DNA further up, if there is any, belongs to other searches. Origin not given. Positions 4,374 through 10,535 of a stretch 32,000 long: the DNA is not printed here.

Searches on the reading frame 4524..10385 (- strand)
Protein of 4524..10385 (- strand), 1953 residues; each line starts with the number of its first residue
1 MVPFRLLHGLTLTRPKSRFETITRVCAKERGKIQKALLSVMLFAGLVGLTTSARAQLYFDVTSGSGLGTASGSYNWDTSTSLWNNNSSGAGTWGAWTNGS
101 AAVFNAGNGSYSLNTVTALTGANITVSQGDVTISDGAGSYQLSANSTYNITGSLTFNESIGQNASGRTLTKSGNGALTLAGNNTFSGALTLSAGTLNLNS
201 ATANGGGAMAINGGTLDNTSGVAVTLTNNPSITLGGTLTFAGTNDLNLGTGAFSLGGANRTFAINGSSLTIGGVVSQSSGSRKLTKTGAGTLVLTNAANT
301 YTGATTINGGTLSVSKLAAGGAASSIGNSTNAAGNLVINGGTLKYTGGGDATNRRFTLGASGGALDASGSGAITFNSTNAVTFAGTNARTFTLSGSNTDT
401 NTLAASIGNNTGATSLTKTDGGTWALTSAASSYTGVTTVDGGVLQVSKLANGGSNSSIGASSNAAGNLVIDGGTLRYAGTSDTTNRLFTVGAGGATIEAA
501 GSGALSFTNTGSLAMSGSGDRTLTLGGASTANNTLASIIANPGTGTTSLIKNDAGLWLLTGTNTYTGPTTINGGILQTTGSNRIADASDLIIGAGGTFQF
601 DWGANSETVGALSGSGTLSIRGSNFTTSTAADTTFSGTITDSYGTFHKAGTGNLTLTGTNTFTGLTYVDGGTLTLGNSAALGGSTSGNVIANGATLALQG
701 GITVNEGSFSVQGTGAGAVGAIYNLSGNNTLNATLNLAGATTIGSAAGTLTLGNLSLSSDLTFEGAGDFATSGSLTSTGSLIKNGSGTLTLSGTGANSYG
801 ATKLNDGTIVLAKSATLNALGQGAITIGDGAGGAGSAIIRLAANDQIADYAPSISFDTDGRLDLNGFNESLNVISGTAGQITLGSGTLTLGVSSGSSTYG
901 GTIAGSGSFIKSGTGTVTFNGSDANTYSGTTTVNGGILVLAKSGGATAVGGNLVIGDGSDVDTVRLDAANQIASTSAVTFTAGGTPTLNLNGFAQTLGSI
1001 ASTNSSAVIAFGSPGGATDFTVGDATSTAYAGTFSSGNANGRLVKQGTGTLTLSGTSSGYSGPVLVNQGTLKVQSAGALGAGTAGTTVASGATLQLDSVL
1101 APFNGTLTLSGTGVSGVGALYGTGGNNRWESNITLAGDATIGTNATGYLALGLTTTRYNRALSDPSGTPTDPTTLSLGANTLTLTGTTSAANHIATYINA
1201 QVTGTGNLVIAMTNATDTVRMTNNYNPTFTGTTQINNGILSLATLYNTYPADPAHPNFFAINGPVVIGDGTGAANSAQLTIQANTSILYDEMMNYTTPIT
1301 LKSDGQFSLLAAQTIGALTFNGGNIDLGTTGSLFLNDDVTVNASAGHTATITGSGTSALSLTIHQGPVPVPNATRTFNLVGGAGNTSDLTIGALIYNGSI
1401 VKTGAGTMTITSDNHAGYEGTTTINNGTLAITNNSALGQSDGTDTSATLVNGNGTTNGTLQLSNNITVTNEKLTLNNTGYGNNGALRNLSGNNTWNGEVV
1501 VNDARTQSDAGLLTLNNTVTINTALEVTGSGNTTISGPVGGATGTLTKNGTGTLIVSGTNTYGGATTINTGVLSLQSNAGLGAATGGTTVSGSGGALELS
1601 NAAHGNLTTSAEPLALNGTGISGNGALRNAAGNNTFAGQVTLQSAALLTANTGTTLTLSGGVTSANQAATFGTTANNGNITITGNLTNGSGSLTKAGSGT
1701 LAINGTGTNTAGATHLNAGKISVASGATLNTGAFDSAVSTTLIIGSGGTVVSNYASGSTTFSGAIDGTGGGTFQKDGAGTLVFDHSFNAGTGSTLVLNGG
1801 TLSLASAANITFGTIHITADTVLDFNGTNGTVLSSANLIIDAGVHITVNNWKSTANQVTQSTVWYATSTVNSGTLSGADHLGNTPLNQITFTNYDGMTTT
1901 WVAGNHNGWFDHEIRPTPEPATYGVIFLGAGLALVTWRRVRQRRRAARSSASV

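Call 6: search_protein_families(library=pfam, proteins=[window:4524-10385:-], max_evalue=0.001)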
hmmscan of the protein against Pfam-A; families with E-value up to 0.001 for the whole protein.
window:4524-10385:- (1953 aa): 2 families
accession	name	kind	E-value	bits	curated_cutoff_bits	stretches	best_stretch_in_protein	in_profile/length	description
PF12951.13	PATR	-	2.3e-52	175.1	27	10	284-314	1-30/30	Passenger-associated-transport-repeat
PF07589.16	PEP-CTERM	-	0.00045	20.6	20.7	1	1916-1939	1-23/24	PEP-CTERM motif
